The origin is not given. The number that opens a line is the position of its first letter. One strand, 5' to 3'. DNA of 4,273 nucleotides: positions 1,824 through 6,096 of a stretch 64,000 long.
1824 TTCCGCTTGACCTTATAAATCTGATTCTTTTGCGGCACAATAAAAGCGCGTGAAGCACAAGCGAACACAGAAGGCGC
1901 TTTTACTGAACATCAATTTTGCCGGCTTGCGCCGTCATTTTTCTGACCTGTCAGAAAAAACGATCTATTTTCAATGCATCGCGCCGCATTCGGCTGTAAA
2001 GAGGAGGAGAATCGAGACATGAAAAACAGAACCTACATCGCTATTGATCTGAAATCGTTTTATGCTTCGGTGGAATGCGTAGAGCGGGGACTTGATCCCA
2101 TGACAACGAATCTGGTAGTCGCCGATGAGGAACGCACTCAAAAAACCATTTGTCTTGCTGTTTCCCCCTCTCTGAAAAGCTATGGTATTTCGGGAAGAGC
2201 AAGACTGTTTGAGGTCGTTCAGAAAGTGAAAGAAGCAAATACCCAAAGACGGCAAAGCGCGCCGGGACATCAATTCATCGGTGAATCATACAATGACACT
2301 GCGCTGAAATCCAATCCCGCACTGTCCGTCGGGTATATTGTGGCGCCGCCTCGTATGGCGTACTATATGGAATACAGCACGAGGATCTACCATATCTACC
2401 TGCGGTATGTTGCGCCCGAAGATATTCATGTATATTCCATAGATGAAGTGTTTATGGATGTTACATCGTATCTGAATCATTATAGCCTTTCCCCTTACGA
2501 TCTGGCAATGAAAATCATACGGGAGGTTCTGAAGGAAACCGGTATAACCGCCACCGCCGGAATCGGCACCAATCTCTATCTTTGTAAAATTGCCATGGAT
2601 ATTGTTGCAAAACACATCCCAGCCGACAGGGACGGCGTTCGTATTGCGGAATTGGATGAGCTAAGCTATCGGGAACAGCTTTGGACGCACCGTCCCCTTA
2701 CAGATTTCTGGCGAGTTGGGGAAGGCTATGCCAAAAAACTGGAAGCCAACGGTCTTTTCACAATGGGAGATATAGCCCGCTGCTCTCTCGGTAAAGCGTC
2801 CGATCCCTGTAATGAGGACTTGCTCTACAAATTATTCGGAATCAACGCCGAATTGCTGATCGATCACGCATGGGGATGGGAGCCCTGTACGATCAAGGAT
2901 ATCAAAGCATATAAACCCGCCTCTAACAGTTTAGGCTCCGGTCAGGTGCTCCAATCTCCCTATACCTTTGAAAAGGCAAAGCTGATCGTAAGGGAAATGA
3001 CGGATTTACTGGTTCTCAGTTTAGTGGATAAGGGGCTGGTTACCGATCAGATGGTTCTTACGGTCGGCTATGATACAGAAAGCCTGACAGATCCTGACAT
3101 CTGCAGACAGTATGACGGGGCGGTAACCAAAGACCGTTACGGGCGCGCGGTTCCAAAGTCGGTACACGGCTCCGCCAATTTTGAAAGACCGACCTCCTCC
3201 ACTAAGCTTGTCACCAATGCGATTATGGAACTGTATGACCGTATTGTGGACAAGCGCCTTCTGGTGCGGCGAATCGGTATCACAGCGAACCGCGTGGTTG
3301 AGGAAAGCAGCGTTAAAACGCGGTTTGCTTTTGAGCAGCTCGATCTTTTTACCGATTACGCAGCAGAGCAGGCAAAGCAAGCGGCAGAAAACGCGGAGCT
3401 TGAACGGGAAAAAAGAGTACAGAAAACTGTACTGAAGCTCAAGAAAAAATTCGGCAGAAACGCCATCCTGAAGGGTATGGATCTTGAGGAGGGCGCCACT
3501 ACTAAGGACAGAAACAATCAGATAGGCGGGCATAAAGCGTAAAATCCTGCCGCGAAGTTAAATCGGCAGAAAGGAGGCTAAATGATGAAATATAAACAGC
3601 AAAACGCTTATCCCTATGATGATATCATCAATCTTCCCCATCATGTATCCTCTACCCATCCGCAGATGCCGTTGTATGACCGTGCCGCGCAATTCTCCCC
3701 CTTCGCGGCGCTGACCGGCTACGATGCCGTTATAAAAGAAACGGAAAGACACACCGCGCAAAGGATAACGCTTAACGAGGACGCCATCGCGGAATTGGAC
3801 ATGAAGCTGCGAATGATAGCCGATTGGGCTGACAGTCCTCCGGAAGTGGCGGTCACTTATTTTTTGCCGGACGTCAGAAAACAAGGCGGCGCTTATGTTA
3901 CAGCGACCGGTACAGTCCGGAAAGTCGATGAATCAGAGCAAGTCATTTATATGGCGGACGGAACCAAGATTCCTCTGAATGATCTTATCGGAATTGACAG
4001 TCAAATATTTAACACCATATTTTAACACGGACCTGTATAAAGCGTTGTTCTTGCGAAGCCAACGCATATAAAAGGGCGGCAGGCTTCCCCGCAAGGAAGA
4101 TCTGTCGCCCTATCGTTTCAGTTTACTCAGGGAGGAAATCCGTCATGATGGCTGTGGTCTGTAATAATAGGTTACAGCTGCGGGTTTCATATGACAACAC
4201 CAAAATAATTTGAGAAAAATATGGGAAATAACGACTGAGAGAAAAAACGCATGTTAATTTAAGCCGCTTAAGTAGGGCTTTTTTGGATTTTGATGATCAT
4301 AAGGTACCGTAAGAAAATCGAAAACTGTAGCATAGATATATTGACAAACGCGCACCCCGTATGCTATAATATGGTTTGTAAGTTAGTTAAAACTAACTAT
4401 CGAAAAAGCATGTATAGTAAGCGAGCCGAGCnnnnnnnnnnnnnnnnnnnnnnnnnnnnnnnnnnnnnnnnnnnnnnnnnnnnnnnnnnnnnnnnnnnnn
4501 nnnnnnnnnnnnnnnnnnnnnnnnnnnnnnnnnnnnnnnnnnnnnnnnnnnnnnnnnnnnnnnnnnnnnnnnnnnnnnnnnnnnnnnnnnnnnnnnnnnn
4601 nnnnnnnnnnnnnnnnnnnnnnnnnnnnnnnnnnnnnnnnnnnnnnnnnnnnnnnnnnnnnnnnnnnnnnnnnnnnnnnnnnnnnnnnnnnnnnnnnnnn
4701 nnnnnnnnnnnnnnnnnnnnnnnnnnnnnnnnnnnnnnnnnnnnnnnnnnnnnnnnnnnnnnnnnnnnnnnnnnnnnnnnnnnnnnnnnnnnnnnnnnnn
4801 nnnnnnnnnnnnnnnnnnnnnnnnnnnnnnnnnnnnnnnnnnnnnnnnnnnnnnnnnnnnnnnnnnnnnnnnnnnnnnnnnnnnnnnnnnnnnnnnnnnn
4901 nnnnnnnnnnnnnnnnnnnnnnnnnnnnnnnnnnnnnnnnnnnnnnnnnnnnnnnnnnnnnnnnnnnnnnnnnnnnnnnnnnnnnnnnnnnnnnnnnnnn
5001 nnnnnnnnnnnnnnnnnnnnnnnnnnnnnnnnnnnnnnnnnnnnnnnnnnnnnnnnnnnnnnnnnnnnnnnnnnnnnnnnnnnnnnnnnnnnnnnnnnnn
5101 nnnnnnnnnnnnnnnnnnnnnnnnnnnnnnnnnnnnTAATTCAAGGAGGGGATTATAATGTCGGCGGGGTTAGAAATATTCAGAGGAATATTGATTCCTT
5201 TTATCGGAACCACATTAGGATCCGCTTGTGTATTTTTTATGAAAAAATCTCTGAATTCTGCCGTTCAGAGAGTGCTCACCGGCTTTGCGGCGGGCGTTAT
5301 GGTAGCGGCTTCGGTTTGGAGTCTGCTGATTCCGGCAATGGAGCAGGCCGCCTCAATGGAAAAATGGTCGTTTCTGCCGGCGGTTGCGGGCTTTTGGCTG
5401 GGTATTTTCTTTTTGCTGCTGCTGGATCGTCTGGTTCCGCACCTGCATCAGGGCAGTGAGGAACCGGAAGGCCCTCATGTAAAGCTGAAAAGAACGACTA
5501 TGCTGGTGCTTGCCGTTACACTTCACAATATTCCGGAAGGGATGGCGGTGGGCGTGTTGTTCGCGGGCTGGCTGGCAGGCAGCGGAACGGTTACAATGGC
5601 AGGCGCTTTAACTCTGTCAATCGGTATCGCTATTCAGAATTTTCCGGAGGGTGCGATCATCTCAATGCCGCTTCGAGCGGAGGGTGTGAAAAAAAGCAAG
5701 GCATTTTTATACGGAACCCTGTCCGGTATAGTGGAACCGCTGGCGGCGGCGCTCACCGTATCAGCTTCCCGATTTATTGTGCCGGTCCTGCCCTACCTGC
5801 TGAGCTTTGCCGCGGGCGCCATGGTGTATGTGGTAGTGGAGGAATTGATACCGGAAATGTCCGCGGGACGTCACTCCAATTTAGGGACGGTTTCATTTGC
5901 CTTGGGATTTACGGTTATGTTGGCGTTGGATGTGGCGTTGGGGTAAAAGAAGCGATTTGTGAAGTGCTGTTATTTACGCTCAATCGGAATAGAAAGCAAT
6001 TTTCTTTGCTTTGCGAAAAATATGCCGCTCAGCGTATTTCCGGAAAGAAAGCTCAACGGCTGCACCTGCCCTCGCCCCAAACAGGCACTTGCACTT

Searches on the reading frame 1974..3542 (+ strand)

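Call 41: search_protein_families(library=pfam, proteins=[window:1974-3542:+], max_evalue=0.00001)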
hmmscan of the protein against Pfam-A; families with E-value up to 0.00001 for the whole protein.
window:1974-3542:+ (522 aa): 2 families
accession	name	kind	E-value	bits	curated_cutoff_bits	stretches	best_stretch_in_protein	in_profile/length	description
PF00817.25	IMS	-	1.1e-27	97.2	23.2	1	24-209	1-148/148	impB/mucB/samB family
PF11799.13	IMS_C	-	1.3e-10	42.1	20.7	1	318-447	2-105/109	impB/mucB/samB family C-terminal domain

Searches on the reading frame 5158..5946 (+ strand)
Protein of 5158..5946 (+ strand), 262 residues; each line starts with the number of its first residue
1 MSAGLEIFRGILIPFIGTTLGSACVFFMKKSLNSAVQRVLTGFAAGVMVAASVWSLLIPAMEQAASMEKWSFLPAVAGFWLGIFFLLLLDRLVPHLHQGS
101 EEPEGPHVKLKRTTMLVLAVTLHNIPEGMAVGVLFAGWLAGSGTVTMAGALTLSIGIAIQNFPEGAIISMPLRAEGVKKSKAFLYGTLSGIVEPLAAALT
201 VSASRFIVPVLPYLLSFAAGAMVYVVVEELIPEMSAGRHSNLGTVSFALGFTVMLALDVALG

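Call 41: search_protein_families(library=pfam, proteins=[window:5158-5946:+], max_evalue=0.00001)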
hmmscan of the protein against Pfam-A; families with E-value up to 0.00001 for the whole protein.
window:5158-5946:+ (262 aa): 1 family
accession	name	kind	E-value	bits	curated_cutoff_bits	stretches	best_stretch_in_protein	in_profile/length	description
PF02535.28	Zip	-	5.3e-25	88.8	35.1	2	112-257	177-322/323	ZIP Zinc transporter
